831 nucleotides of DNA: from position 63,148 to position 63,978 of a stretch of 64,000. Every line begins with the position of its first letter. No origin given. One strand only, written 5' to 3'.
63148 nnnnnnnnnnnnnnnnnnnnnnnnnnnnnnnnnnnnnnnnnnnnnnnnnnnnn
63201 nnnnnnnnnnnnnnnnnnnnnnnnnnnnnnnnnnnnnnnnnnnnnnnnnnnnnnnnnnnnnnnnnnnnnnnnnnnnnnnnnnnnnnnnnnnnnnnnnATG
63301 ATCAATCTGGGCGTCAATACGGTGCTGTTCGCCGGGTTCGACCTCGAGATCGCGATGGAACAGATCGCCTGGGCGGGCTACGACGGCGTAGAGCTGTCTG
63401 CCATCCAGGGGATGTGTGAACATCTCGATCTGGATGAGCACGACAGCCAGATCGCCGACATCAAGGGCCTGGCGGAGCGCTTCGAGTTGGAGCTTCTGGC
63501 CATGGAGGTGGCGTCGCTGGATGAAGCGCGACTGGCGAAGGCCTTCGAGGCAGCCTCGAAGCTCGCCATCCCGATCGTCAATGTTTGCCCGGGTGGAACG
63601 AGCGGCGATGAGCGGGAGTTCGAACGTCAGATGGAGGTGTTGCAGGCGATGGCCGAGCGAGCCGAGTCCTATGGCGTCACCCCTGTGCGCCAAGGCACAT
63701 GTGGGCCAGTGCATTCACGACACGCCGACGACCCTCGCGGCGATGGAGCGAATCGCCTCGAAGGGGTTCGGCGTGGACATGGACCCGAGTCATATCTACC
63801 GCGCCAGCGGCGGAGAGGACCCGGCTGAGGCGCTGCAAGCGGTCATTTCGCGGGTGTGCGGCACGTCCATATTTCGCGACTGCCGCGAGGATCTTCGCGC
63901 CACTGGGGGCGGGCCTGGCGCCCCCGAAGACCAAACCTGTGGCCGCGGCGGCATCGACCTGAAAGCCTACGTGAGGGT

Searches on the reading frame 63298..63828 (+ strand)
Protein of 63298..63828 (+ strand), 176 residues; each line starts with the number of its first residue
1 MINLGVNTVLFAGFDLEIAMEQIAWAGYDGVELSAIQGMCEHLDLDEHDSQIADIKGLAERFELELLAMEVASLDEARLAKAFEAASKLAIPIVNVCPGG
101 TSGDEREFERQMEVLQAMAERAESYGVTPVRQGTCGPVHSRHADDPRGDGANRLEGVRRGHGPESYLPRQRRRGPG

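Call 73: search_protein_families(library=pfam, proteins=[window:63298-63828:+], max_evalue=0.001)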
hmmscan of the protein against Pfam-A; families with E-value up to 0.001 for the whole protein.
window:63298-63828:+ (176 aa): 1 family
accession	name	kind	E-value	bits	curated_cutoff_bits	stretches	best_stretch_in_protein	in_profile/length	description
PF01261.30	AP_endonuc_2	-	1.2e-08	35.5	31.1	1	22-129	3-122/249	Xylose isomerase-like TIM barrel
